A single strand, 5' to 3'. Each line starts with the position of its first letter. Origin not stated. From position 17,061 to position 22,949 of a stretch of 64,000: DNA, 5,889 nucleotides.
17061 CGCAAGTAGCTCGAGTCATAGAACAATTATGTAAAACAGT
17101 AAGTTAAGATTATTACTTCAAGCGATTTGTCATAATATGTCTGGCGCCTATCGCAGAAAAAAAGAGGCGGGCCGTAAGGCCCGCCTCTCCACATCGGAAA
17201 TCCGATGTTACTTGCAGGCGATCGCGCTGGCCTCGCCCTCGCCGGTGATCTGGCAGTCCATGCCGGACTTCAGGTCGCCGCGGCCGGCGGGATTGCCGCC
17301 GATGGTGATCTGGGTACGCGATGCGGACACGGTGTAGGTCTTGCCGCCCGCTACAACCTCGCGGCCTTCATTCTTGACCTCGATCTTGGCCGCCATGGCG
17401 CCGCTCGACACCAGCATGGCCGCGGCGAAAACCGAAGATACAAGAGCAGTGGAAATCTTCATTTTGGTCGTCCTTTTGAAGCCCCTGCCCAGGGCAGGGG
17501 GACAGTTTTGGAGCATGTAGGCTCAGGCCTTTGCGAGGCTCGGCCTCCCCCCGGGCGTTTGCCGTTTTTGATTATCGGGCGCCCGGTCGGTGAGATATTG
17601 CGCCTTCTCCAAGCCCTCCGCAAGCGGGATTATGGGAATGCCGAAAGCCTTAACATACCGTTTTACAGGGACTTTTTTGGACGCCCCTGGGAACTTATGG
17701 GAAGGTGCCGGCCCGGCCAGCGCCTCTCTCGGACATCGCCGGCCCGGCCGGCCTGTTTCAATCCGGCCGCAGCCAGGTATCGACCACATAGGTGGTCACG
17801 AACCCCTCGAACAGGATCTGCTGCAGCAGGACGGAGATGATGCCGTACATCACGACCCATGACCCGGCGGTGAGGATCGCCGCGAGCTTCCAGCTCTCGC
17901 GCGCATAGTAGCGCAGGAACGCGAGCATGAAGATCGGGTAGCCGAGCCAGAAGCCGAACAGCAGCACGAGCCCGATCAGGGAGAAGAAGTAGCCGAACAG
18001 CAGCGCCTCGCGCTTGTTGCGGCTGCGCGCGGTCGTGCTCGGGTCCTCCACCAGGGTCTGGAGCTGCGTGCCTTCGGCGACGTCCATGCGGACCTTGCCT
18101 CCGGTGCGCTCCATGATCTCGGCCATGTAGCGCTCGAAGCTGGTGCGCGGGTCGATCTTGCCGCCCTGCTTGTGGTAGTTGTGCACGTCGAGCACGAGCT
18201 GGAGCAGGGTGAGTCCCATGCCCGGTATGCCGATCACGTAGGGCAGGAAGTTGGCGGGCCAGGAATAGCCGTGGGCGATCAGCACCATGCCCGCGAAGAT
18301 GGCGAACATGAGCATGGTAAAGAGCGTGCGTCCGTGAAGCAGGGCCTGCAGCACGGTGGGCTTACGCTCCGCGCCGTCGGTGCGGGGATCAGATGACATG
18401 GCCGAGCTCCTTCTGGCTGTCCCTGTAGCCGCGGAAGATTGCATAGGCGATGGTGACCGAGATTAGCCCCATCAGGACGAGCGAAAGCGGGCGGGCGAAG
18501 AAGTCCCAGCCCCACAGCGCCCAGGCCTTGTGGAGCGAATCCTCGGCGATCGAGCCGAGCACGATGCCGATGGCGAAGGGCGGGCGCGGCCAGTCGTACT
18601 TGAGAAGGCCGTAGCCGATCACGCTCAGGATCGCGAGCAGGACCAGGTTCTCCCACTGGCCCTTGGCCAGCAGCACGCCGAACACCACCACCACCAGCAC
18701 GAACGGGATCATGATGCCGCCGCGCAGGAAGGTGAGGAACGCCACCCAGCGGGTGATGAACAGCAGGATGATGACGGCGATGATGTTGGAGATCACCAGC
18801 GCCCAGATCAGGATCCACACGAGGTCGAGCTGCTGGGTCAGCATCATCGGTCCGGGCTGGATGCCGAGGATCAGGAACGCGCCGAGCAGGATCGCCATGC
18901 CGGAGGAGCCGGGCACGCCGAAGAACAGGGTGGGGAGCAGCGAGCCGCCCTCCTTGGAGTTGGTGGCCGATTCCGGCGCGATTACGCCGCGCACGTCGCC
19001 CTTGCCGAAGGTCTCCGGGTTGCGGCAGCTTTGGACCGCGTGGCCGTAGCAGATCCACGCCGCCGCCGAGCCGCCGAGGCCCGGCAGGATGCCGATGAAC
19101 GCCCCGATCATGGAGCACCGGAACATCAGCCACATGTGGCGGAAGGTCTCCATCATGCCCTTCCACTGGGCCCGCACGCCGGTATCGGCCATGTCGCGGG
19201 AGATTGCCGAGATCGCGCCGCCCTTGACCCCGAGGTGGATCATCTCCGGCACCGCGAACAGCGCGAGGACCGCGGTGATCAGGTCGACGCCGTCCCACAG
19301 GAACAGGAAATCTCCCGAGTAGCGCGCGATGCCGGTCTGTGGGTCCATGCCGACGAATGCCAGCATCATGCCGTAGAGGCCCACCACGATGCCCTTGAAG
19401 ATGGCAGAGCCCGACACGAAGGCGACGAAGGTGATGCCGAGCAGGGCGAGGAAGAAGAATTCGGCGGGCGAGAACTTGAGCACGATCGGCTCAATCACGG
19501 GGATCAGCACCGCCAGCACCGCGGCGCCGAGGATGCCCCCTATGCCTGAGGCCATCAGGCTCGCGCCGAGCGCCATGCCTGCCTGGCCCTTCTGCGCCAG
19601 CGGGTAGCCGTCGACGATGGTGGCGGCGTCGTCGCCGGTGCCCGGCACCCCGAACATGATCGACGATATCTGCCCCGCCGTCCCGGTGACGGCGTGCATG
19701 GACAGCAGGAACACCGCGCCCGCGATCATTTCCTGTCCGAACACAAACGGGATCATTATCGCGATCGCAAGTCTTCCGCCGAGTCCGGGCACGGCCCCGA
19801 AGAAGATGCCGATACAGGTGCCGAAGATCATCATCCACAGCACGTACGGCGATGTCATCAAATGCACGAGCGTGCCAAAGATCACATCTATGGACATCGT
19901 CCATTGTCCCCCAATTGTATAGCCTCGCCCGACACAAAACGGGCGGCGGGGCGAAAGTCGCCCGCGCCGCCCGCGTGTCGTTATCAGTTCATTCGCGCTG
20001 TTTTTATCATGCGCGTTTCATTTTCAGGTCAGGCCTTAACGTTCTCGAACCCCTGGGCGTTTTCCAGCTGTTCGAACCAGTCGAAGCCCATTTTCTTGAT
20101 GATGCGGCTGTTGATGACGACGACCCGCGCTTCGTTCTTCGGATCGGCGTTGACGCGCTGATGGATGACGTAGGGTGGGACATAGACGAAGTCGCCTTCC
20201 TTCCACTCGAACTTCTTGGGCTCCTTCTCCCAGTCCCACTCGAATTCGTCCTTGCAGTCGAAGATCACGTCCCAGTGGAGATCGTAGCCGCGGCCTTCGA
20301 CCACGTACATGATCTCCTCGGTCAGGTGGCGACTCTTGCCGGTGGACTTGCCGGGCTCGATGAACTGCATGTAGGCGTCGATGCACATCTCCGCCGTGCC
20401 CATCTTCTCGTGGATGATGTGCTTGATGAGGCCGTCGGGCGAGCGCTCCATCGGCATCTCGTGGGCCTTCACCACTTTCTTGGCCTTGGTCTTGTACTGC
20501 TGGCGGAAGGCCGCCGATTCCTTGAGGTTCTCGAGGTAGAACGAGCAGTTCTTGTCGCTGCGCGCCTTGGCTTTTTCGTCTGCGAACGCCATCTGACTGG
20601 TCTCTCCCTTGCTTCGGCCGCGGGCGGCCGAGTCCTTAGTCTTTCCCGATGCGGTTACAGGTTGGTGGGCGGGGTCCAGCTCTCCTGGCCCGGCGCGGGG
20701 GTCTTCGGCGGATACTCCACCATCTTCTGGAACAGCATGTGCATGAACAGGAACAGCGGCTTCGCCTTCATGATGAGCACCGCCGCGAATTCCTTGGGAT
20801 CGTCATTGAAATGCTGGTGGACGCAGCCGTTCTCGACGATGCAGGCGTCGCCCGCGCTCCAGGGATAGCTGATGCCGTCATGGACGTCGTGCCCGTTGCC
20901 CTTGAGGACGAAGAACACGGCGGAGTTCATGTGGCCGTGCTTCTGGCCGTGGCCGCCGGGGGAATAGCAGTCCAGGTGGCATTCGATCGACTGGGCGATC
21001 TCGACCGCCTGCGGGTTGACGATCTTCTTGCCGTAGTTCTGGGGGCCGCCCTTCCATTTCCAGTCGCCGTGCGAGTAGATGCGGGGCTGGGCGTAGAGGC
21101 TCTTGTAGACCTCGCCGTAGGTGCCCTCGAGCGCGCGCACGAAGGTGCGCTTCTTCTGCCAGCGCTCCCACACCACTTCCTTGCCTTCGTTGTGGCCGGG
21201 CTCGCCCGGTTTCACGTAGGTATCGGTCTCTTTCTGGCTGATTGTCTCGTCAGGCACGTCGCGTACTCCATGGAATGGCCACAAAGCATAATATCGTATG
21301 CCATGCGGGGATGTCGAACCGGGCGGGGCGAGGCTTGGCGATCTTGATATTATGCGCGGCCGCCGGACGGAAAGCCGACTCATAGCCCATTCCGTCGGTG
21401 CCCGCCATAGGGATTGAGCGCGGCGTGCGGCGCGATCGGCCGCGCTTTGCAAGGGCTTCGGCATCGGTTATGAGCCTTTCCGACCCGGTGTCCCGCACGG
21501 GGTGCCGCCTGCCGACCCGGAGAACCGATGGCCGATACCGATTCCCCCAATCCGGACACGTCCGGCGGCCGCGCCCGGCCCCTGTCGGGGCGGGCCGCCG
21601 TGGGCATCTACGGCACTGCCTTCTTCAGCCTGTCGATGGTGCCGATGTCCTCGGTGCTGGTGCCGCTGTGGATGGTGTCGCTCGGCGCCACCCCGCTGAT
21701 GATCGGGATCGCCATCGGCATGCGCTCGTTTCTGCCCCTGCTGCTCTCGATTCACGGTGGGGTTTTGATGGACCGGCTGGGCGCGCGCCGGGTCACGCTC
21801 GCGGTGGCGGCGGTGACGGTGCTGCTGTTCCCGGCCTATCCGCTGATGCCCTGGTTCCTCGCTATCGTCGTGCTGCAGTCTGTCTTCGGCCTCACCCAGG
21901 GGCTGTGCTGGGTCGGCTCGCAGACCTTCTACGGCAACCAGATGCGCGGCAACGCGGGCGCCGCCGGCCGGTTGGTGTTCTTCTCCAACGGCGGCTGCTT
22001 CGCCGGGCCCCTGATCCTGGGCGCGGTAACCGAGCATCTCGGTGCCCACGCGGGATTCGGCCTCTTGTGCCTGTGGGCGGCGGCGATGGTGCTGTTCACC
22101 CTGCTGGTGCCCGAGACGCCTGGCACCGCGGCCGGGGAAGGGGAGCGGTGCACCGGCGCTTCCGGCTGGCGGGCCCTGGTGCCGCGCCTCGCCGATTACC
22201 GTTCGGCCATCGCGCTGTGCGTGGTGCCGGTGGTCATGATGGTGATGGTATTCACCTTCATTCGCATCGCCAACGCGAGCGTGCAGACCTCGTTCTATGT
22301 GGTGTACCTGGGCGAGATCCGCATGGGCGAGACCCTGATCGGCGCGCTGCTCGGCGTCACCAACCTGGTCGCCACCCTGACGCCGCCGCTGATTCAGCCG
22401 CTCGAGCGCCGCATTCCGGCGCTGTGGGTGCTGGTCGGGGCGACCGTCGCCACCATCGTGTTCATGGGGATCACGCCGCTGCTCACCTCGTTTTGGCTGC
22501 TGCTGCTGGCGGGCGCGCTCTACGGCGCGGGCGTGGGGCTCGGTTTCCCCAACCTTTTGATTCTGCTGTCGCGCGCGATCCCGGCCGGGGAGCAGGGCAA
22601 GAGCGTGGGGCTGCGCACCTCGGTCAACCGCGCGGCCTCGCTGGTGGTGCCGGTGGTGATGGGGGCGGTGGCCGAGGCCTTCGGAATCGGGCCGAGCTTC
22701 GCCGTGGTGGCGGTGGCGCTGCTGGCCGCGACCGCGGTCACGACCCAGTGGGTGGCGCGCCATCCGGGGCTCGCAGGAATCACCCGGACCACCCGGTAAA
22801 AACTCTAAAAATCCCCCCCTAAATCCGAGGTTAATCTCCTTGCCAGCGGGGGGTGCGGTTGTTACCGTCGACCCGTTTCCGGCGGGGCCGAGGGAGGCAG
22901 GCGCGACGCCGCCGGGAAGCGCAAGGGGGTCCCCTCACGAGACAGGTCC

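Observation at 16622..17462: Two tandem stand-alone secreted ~63-aa proteins with an unassigned GMxC...CK-COOH domain, encoded inside a TTT transporter operon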

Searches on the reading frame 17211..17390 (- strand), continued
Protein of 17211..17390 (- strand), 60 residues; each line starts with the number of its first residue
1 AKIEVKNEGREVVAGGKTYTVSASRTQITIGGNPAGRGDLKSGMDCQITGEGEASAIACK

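Call 62: search_protein_families(library=pfam, alignment_id=A3, max_evalue=1)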
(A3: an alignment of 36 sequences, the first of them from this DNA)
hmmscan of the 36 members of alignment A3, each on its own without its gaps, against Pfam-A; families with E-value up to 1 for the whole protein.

A. member 1, seq(60 aa): 0 families

B. families by the number of members that match (of 36 scanned): 18 families
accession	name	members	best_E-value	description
PF18914.6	DUF5666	3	0.00026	Domain of unknown function (DUF5666)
PF01833.30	TIG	3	0.025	IPT/TIG domain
PF19910.5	DUF6383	2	0.029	Domain of unknown function (DUF6383)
PF00883.26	Peptidase_M17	1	0.0064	Cytosol aminopeptidase family, catalytic domain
PF06267.17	DUF1028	1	0.021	Family of unknown function (DUF1028)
PF02107.21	FlgH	1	0.026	Flagellar L-ring protein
PF20606.3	DUF6799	1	0.037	Domain of unknown function (DUF6799)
PF20623.4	Sgo0707_N2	1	0.048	Sgo0707 N2 domain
PF11259.13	DUF3060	1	0.052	Protein of unknown function (DUF3060)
PF07617.17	DUF1579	1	0.053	Protein of unknown function (DUF1579)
PF23062.1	CUB_M02D8_5_3rd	1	0.063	M02D8_5-like, third CUB domain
PF22675.2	KH-I_KHDC4-BBP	1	0.069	KHDC4/BBP-like, KH-domain type I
PF21300.2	LbR_Ice_bind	1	0.083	Grass antifreeze beta roll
PF02362.26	B3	1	0.097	B3 DNA binding domain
PF01883.24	FeS_assembly_P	1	0.17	Iron-sulfur cluster assembly protein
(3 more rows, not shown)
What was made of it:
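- On DUF5666 (PF18914): Three of 36 family members hit weakly, best E=2.6e-4 (call 62).
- Closest known: DUF5666. Same: Three of 36 CK members hit DUF5666 weakly, best E=2.6e-4 (call 62).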

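Call 85: find_encoding_contigs(protein=P0205, flank=7000, max_places=2)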
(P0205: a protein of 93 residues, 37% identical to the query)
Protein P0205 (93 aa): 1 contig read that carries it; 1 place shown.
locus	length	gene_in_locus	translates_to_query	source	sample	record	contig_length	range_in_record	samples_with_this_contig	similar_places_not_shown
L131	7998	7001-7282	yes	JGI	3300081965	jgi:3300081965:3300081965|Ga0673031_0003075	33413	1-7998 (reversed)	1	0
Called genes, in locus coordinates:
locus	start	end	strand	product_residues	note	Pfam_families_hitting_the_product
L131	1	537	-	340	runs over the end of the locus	PF04909:Amidohydro_2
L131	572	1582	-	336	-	PF13379:NMT1_2, PF09084:NMT1, PF12974:Phosphonate-bd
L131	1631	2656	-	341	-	PF13531:SBP_bac_11, PF01547:SBP_bac_1, PF13416:SBP_bac_8, PF13343:SBP_bac_6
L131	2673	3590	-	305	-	PF09084:NMT1 (weak)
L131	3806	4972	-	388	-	PF02771:Acyl-CoA_dh_N, PF02770:Acyl-CoA_dh_M, PF00441:Acyl-CoA_dh_1, PF08028:Acyl-CoA_dh_2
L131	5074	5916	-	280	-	PF00378:ECH_1, PF16113:ECH_2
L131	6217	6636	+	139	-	-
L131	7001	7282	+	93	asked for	-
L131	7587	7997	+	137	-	?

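Call 86: find_encoding_contigs(protein=P0199, flank=7000, max_places=2)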
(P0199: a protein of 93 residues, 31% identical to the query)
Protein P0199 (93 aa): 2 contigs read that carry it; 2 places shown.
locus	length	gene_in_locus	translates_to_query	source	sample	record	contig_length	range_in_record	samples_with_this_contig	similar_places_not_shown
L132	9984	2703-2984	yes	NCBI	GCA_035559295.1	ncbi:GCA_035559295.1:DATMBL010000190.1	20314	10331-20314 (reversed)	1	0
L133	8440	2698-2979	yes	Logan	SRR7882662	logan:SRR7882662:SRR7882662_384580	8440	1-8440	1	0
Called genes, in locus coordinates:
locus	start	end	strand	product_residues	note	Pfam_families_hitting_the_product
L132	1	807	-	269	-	PF00158:Sigma54_activat, PF14532:Sigma54_activ_2, PF07728:AAA_5 (weak)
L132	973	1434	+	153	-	PF14588:YjgF_endoribonc, PF01042:Ribonuc_L-PSP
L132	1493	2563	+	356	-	-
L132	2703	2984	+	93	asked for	-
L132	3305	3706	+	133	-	PF10807:DUF2541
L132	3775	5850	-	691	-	PF00535:Glycos_transf_2, PF13506:Glyco_transf_21 (weak), PF13632:Glyco_trans_2_3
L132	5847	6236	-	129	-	-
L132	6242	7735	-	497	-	PF04349:MdoG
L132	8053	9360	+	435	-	PF07690:MFS_1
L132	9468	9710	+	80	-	-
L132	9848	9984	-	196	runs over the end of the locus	PF00583:Acetyltransf_1, PF13508:Acetyltransf_7, PF13673:Acetyltransf_10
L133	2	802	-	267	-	?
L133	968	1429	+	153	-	PF14588:YjgF_endoribonc, PF01042:Ribonuc_L-PSP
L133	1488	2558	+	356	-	-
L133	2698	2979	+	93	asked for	-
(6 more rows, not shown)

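Call 87: find_encoding_contigs(protein=P0189, flank=7000, max_places=2)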
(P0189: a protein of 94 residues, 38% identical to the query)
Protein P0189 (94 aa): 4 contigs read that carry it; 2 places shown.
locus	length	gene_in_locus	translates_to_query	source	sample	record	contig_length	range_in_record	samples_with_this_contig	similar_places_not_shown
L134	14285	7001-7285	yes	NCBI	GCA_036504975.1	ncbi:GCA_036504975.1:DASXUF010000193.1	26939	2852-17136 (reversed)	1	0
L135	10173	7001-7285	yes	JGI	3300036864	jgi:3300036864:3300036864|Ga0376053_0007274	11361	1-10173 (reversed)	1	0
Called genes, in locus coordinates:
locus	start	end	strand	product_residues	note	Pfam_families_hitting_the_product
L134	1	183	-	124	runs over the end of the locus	-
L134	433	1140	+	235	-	PF00072:Response_reg, PF08281:Sigma70_r4_2 (faint), PF00196:GerE, PF04545:Sigma70_r4 (weak)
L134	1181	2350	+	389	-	PF07730:HisKA_3, PF02518:HATPase_c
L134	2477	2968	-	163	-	-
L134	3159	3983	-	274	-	-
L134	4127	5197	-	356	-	PF12760:Zn_ribbon_IS1595, PF12762:DDE_Tnp_IS1595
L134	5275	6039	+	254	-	PF00977:His_biosynth, PF02581:TMP-TENI (faint), PF03060:NMO (faint)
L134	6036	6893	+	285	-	PF04389:Peptidase_M28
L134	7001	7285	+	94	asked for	-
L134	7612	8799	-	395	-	PF01571:GCV_T, PF08669:GCV_T_C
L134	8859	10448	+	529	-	PF00890:FAD_binding_2 (faint), PF01266:DAO, PF01593:Amino_oxidase, PF01946:Thi4 (weak), PF07992:Pyr_redox_2 (faint), PF12831:FAD_oxidored (weak), PF13450:NAD_binding_8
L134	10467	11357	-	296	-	PF01544:CorA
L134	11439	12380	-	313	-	PF00890:FAD_binding_2 (weak), PF01266:DAO (faint), PF01946:Thi4 (faint), PF03486:HI0933_like (faint), PF07992:Pyr_redox_2, PF13450:NAD_binding_8 (faint), PF13738:Pyr_redox_3, PF00070:Pyr_redox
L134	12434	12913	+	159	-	PF01967:MoaC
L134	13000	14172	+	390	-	PF17785:PUA_3, PF10672:Methyltrans_SAM, PF03602:Cons_hypoth95, PF05175:MTS (weak)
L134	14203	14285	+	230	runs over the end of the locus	PF20582:UPF0758_N, PF04002:RadC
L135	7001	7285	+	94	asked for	-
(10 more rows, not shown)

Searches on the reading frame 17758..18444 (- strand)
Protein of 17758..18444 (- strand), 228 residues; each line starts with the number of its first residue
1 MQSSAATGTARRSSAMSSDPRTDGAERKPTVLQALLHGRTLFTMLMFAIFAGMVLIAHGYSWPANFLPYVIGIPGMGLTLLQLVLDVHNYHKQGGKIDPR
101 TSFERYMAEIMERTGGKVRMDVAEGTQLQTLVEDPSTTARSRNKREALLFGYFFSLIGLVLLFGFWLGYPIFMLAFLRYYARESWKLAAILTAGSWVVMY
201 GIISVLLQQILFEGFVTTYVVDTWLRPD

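Call 3: search_protein_families(library=pfam, proteins=[window:17758-18444:-], max_evalue=1)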
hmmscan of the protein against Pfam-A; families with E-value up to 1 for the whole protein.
window:17758-18444:- (228 aa): 3 families
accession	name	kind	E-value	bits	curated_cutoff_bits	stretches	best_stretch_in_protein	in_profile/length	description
PF07331.16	TctB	-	3e-07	31.1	29.1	1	45-208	5-133/137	Tripartite tricarboxylate transporter TctB family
PF03203.19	MerC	-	0.12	13.4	27.6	1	39-86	37-84/108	MerC mercury resistance protein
PF11239.13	DUF3040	-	0.65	10.7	24.7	0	132-168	29-66/84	Protein of unknown function (DUF3040)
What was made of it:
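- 17758..18444 (-): tctB (small membrane subunit). Pfam TctB 31.1 bits, cut-off 29.1 (call 3).
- On Tripartite tricarboxylate transporter (TTT) operon: 17758..18444(-): Pfam TctB 31.1 bits, just above the 29.1 cut-off (call 3).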

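Call 4: search_protein_families(library=ncbifam, proteins=[window:17758-18444:-], max_evalue=1)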
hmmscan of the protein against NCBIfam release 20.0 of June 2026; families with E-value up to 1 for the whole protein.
window:17758-18444:- (228 aa): 2 families
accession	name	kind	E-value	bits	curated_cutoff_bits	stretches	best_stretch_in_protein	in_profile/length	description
NF033780.1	exosort_XrtU_C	equivalog_domain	0.052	13.3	40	1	92-151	102-160/173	exosortase U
NF041644.1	CBO0543_fam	subfamily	0.92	9.7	35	1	163-209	48-93/116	CBO0543 family protein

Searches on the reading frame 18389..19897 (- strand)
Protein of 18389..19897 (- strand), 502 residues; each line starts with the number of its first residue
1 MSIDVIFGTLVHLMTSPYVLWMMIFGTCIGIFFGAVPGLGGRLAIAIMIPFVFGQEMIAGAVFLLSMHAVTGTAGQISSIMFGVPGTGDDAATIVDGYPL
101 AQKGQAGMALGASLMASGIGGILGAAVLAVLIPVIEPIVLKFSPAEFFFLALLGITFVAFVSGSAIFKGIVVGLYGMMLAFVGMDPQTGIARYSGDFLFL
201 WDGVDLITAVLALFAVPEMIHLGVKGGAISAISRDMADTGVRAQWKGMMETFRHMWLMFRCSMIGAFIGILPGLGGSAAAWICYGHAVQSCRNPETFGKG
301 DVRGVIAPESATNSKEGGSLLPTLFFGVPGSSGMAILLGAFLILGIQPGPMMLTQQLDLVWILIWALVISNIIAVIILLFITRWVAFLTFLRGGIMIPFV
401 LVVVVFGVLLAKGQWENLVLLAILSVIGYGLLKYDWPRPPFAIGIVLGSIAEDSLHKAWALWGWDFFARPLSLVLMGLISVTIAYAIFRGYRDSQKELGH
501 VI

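Call 3: search_protein_families(library=pfam, proteins=[window:18389-19897:-], max_evalue=1)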
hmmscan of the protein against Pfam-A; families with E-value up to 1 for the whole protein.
window:18389-19897:- (502 aa): 1 family
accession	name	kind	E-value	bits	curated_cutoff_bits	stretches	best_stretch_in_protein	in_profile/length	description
PF01970.21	TctA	-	4.4e-116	388.4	28.9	1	20-441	1-421/423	Tripartite tricarboxylate transporter TctA family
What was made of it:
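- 18389..19897 (-): tctA (large membrane subunit). Pfam TctA E=4.4e-116 (call 3).
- On Tripartite tricarboxylate transporter (TTT) operon: 18389..19897(-): Pfam TctA E=4.4e-116, profile positions 1-421 of 423 (call 3).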

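Call 4: search_protein_families(library=ncbifam, proteins=[window:18389-19897:-], max_evalue=1)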
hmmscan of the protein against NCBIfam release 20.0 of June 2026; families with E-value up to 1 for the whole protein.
window:18389-19897:- (502 aa): 0 families

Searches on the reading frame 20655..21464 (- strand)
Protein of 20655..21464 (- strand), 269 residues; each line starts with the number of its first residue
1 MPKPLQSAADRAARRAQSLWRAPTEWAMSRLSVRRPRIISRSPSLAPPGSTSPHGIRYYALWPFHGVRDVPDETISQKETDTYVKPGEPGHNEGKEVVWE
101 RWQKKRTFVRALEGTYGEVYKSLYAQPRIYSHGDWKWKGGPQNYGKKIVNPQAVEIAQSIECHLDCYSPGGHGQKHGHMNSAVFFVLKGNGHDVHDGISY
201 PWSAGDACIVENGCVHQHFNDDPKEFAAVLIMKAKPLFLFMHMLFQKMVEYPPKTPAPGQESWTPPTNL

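Call 16: search_protein_families(library=pfam, proteins=[window:20655-21464:-], max_evalue=0.01)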
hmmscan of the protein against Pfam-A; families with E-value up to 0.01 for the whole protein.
window:20655-21464:- (269 aa): 3 families
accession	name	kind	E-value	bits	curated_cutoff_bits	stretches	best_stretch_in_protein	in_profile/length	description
PF07883.17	Cupin_2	-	8.6e-10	38.6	27.2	1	166-230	4-68/70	Cupin domain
PF02041.22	Auxin_BP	-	0.0035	17.5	21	1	158-222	42-108/167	Auxin binding protein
PF12973.13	Cupin_7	-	0.0098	16.1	27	0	167-220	40-90/105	ChrR Cupin-like domain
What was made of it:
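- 20029..21464 (-): Two cupin genes at the head of the conserved cluster (cupinL 20655..21464, cupinS 20029..20592). Pfam Cupin_2 (call 16).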

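Call 58: search_protein_families(library=ncbifam, proteins=[window:20655-21464:-], max_evalue=0.001)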
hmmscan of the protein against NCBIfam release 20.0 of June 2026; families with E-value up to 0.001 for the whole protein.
window:20655-21464:- (269 aa): 1 family
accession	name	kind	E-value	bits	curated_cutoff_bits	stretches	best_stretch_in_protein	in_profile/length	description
NF049978.1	AminoSalDhMabB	equivalog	1.6e-09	37.7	650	1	157-243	246-330/351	5-aminosalicylate 1,2-dioxygenase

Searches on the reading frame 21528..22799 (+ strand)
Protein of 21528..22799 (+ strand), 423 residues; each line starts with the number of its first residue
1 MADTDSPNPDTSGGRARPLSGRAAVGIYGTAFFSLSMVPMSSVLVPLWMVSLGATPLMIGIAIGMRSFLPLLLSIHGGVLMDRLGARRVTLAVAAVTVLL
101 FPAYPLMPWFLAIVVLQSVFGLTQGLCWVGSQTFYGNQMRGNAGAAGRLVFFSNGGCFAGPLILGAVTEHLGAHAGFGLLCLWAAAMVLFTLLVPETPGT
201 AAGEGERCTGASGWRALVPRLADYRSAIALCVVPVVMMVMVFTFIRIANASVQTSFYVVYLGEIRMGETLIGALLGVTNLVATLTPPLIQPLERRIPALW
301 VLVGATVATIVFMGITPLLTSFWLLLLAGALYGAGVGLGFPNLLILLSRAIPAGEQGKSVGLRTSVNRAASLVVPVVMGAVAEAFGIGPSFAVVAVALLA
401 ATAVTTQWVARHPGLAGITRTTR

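Call 16: search_protein_families(library=pfam, proteins=[window:21528-22799:+], max_evalue=0.01)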
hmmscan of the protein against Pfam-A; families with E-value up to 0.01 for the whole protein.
window:21528-22799:+ (423 aa): 2 families
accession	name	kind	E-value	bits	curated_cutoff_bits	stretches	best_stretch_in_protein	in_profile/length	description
PF07690.21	MFS_1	-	1.4e-27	97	33.4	2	240-408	2-171/347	Major Facilitator Superfamily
PF12832.13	MFS_1_like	-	1.8e-13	50.7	25.2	2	162-368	143-347/373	MFS_1 like family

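Call 58: search_protein_families(library=ncbifam, proteins=[window:21528-22799:+], max_evalue=0.001)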
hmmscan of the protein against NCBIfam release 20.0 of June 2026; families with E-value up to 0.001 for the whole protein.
window:21528-22799:+ (423 aa): 1 family
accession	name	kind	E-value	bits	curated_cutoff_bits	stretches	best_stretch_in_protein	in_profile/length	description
TIGR00899.1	2A0120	subfamily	9e-05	21.7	522.3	0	44-193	221-372/375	sugar efflux transporter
